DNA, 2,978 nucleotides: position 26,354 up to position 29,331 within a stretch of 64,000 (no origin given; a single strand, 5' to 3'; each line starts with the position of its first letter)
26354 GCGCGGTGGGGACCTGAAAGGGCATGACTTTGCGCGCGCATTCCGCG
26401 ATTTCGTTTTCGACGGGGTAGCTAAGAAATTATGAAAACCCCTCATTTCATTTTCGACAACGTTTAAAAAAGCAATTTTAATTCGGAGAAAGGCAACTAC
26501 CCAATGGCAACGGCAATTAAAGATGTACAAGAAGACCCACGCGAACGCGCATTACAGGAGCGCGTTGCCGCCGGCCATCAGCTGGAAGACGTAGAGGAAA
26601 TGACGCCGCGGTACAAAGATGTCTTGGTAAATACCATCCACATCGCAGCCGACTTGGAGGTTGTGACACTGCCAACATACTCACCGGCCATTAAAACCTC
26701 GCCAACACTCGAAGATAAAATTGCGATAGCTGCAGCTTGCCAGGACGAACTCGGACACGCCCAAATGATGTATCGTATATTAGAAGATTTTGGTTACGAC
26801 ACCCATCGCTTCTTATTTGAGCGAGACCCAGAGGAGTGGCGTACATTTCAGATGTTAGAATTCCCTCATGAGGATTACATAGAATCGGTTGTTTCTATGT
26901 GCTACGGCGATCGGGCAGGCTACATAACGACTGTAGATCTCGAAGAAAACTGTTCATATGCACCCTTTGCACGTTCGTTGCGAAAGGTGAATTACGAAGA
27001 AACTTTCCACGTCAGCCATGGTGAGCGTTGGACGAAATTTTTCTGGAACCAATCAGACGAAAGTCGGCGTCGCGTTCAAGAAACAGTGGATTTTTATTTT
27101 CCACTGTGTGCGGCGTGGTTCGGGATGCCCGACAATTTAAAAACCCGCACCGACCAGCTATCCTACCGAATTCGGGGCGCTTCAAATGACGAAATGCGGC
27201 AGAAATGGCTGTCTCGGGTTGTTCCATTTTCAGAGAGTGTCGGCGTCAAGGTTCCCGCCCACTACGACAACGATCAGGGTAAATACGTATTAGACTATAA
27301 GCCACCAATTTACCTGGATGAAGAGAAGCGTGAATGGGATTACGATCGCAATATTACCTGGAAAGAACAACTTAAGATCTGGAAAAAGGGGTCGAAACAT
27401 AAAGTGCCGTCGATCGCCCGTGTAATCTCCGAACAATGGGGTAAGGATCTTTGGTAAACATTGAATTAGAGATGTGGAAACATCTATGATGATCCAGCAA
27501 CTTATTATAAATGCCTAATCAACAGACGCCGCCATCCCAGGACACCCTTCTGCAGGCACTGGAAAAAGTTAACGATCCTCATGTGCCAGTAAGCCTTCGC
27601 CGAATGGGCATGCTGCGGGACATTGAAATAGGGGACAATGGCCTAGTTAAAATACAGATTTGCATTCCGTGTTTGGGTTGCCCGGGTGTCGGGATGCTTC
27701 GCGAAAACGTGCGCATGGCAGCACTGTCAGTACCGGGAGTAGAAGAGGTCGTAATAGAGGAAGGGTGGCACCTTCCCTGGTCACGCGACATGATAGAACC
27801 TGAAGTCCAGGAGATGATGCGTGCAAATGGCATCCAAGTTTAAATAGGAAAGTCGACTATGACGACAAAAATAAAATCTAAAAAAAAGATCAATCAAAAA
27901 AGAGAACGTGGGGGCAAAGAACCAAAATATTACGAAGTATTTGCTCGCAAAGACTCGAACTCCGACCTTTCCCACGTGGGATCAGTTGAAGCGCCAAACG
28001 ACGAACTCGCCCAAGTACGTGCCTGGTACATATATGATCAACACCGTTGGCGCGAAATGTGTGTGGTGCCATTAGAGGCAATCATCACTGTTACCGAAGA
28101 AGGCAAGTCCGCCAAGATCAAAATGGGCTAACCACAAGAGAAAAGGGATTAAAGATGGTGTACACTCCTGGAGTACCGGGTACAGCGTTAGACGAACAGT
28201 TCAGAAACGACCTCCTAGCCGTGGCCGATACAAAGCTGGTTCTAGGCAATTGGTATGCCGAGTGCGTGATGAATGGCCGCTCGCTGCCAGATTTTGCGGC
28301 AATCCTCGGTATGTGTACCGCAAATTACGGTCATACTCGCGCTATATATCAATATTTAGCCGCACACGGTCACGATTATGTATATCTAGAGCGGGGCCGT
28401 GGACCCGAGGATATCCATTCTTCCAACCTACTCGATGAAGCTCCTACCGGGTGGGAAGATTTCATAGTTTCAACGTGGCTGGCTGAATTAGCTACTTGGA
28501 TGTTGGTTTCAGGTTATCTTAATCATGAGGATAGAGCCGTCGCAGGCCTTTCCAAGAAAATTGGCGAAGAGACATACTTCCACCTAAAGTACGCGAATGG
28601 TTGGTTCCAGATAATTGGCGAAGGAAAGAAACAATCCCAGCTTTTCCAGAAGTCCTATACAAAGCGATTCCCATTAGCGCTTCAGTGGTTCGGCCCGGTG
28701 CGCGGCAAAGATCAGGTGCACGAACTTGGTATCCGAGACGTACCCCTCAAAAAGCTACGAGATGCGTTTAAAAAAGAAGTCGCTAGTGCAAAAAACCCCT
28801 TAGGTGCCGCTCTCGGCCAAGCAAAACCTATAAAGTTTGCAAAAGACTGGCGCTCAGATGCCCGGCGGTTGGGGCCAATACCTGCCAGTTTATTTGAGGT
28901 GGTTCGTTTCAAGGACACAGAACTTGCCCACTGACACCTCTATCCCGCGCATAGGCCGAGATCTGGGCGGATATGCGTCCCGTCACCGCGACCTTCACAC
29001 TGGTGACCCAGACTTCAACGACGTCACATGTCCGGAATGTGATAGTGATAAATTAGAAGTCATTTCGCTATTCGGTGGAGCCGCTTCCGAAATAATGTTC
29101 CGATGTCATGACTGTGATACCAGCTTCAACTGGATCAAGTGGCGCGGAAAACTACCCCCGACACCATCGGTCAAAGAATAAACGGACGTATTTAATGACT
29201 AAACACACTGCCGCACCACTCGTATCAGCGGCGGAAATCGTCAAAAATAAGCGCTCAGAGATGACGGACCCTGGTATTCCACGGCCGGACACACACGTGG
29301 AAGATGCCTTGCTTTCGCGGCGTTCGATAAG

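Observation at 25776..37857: Convergent two-operon CoA-dependent oxygenase/hydrolase island of unknown substrate (best candidate for an undescribed system)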

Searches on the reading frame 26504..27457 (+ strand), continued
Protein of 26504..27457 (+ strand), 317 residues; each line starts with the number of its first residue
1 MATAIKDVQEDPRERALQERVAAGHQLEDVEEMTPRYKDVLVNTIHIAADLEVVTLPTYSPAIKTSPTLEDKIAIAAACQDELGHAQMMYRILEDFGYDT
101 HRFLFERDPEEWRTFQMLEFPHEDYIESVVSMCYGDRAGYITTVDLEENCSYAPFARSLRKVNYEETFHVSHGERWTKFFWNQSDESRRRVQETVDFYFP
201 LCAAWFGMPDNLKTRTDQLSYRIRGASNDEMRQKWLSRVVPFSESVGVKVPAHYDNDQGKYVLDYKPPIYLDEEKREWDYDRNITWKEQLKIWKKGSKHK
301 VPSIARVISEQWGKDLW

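Call 72: search_protein_families(library=pfam, proteins=[L031:680-4246:+, L031:4068-5300:+, L031:5316-6434:+, L031:6485-7621:+, L031:7593-8822:+, L031:12387-13994:+, L031:15625-17280:+, L031:17277-17873:-, L031:19734-20705:-], max_evalue=0.00001)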
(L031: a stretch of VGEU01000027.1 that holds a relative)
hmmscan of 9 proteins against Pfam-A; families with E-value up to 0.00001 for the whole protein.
L031:680-4246:+ (1188 aa): 0 families

L031:4068-5300:+ (410 aa): 1 family
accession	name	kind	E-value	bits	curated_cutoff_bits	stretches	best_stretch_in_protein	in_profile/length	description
PF00296.26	Bac_luciferase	-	1.2e-44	153.4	27.9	1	57-357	20-310/314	Luciferase-like monooxygenase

L031:5316-6434:+ (372 aa): 1 family
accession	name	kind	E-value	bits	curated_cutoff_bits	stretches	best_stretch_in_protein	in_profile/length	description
PF01717.24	Meth_synt_2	-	1.6e-17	64.2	21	1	14-366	6-323/324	Cobalamin-independent synthase, Catalytic domain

L031:6485-7621:+ (378 aa): 1 family
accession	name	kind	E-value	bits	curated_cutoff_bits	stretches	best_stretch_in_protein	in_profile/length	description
PF03480.18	DctP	-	6.4e-49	167.2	23.4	1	78-357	5-284/286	Bacterial extracellular solute-binding protein, family 7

L031:7593-8822:+ (409 aa): 1 family
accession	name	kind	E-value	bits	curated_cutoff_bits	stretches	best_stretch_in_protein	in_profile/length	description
PF03480.18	DctP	-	7.4e-54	183.4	23.4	1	112-388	8-284/286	Bacterial extracellular solute-binding protein, family 7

L031:12387-13994:+ (535 aa): 2 families
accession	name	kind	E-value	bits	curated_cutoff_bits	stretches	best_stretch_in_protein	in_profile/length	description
PF00501.34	AMP-binding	-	3e-65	220.9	29.9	1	18-372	1-380/384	AMP-binding enzyme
PF13193.12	AMP-binding_C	-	6e-20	72.4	24.5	1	434-512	1-76/76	AMP-binding enzyme C-terminal domain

L031:15625-17280:+ (551 aa): 2 families
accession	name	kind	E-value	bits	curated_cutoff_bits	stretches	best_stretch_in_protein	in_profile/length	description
PF00501.34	AMP-binding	-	5.4e-58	197.1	29.9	1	44-398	9-377/384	AMP-binding enzyme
PF13193.12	AMP-binding_C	-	4.1e-16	60.1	24.5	1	455-529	1-73/76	AMP-binding enzyme C-terminal domain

L031:17277-17873:- (198 aa): 2 families
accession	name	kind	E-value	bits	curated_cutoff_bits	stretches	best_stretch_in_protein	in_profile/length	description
PF22636.2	FlK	-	5.4e-27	94.4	27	1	84-185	1-101/103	Fluoroacetyl-CoA-specific thioesterase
PF03061.28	4HBT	-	7.5e-06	26.6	20.6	0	107-171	10-74/79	Thioesterase superfamily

L031:19734-20705:- (323 aa): 0 families

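Call 76: search_solved_structures(query=L024:15028-16572:+, max_evalue=1e-40, show_alignments=1)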
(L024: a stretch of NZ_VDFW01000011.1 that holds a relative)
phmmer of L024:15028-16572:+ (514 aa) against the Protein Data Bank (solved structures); distinct sequences matched with E-value up to 1e-40: 5.
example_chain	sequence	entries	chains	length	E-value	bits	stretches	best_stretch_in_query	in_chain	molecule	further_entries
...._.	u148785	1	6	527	3.4e-181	606.6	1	9-513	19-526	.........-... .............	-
8oz5_A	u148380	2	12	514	3.5e-181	606.6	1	10-513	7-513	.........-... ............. (Pcd)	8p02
5o3m_A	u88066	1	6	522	1.7e-51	178.7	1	8-488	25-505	Protocatechuate decarboxylase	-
5ny5_A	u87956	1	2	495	3.1e-47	164.7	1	9-490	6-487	3,4-dihydroxybenzoate decarboxylase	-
5o3n_A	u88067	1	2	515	3.4e-47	164.6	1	9-490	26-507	3,4-dihydroxybenzoate decarboxylase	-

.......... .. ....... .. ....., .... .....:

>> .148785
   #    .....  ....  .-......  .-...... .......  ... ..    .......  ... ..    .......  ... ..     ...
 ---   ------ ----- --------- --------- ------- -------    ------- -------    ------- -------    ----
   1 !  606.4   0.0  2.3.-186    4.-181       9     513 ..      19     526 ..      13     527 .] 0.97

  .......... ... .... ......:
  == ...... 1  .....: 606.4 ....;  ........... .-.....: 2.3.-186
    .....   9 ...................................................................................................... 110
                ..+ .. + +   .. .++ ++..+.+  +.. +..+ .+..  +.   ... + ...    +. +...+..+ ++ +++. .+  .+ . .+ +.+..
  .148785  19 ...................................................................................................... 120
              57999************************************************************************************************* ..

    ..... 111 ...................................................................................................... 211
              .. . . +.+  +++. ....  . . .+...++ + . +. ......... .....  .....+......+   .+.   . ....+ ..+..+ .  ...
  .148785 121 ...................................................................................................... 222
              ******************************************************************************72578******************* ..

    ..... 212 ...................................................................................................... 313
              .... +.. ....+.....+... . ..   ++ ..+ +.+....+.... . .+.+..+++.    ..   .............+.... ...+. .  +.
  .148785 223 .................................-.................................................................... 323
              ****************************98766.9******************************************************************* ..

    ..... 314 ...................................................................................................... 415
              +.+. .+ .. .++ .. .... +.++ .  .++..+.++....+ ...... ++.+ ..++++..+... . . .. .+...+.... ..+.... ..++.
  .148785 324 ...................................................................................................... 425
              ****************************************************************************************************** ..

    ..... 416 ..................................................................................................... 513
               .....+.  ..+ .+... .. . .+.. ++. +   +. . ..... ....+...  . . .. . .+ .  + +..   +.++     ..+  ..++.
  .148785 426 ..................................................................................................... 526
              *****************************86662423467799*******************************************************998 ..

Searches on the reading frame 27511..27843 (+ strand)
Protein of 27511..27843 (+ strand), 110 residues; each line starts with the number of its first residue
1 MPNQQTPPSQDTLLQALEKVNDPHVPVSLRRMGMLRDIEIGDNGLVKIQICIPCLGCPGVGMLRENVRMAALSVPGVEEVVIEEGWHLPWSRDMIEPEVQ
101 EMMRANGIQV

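Call 3: search_protein_families(library=pfam, proteins=[window:27511-27843:+], max_evalue=0.01)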
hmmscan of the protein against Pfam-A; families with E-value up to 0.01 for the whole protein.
window:27511-27843:+ (110 aa): 1 family
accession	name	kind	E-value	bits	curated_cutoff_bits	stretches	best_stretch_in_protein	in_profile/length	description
PF01883.24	FeS_assembly_P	-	7.5e-15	55.4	23.5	1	11-80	2-71/73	Iron-sulfur cluster assembly protein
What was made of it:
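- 27511..27843 (+): DUF59 protein, equivalent to the N-terminal half of a split PaaD. FeS_assembly_P 55 bits (call 3).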

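Call 5: search_protein_families(library=ncbifam, proteins=[window:27511-27843:+], max_evalue=0.001)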
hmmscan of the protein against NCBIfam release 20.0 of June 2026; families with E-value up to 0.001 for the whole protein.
window:27511-27843:+ (110 aa): 4 families
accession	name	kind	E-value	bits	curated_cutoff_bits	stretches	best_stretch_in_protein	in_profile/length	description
NF041868.1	paad_haloarch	equivalog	4.7e-16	59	180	1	12-109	30-126/127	1,2-phenylacetyl-CoA epoxidase subunit PaaD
TIGR02945.1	SUF_assoc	equivalog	8.5e-16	58.2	143.4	1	10-98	3-91/99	SUF system Fe-S cluster assembly protein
TIGR02159.1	PA_CoA_Oxy4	equivalog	1.5e-12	48.1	108.15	1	20-108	1-88/146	1,2-phenylacetyl-CoA epoxidase subunit PaaD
TIGR03406.1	FeS_long_SufT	hypoth_equivalog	2.2e-11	43.8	202.6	1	4-98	69-167/174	putative Fe-S cluster assembly protein SufT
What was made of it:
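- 27511..27843 (+): Hits PaaD models below their cut-offs (call 5).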

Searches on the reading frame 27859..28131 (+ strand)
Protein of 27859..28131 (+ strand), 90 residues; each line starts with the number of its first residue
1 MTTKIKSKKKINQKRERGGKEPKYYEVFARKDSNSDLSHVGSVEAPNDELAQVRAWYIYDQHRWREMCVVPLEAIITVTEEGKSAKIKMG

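Call 3: search_protein_families(library=pfam, proteins=[window:27859-28131:+], max_evalue=0.01)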
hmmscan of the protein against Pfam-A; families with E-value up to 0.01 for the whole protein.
window:27859-28131:+ (90 aa): 1 family
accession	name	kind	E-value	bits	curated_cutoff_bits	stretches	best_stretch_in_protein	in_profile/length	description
PF06243.16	PaaB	-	5.1e-08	33.5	27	1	24-85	4-66/89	Phenylacetic acid degradation B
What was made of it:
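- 27859..28131 (+): PaaB' bridging subunit. PF06243 at 33.5 bits against a 27-bit cut-off (call 3).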

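Call 5: search_protein_families(library=ncbifam, proteins=[window:27859-28131:+], max_evalue=0.001)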
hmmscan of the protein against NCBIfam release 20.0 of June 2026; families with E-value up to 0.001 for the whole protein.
window:27859-28131:+ (90 aa): 2 families
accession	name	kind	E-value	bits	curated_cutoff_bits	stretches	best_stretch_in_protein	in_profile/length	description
TIGR04031.1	Htur_1727_fam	subfamily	8.1e-08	32.1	57.2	1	15-62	10-54/71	Htur_1727 family rSAM-partnered candidate RiPP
TIGR02157.1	PA_CoA_Oxy2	equivalog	3.6e-07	30.2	85.45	1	24-83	3-63/90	1,2-phenylacetyl-CoA epoxidase subunit PaaB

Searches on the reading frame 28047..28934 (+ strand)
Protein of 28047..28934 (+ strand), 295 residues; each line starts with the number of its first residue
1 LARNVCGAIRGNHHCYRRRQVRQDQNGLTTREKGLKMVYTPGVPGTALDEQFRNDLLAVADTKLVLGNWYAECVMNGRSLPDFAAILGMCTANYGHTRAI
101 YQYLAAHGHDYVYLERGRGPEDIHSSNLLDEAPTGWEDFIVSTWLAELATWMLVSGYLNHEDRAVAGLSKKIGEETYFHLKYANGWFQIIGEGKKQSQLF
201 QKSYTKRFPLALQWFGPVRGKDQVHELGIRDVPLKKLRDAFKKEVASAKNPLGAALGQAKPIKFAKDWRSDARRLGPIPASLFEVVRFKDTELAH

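Call 3: search_protein_families(library=pfam, proteins=[window:28047-28934:+], max_evalue=0.01)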
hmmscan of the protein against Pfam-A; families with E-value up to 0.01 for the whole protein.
window:28047-28934:+ (295 aa): 1 family
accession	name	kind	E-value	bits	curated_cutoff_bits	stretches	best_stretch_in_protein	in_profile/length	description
PF05138.18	PaaA_PaaC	-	8.3e-19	68.2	28.5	1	51-257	17-226/263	Phenylacetic acid catabolic protein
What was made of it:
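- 28155..28934 (+): PaaC': structural subunit lacking iron ligands. PF05138 at 68 bits (call 3).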

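Call 5: search_protein_families(library=ncbifam, proteins=[window:28047-28934:+], max_evalue=0.001)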
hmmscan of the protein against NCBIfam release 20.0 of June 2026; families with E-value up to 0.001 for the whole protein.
window:28047-28934:+ (295 aa): 1 family
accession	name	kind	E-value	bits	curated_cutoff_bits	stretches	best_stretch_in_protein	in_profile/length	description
TIGR02158.1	PA_CoA_Oxy3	equivalog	2.5e-10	40.6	133.35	1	60-280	2-223/237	1,2-phenylacetyl-CoA epoxidase subunit PaaC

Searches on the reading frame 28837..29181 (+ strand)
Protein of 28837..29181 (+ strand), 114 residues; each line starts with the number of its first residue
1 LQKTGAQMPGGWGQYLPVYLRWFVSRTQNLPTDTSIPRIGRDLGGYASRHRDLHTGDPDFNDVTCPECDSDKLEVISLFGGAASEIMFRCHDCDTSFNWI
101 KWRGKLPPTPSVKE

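Call 3: search_protein_families(library=pfam, proteins=[window:28837-29181:+], max_evalue=0.01)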
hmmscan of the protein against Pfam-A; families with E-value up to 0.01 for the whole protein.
window:28837-29181:+ (114 aa): 2 families
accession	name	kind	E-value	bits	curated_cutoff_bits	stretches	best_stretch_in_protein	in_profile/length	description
PF23451.1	Zn_ribbon_PaaD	-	1.8e-11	43.9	27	1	61-101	13-53/53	PaaD zinc beta ribbon domain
PF09723.15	Zn_ribbon_8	-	0.0012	19.3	34.4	0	59-73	23-37/41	Zinc ribbon domain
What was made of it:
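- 28924..29181 (+): Zn-ribbon protein, equivalent to the C-terminal half of a split PaaD. PF23451 at 43.9 bits (call 3).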

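Call 5: search_protein_families(library=ncbifam, proteins=[window:28837-29181:+], max_evalue=0.001)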
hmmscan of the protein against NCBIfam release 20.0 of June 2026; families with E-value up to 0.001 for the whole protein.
window:28837-29181:+ (114 aa): 2 families
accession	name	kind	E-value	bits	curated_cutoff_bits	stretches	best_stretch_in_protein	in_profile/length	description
TIGR02159.1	PA_CoA_Oxy4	equivalog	3.8e-06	27.3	108.15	1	59-101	102-144/146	1,2-phenylacetyl-CoA epoxidase subunit PaaD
NF047912.1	ECs_2282_CxxC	subfamily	0.00024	20.9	37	1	63-98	3-38/60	ECs_2282 family putative zinc-binding protein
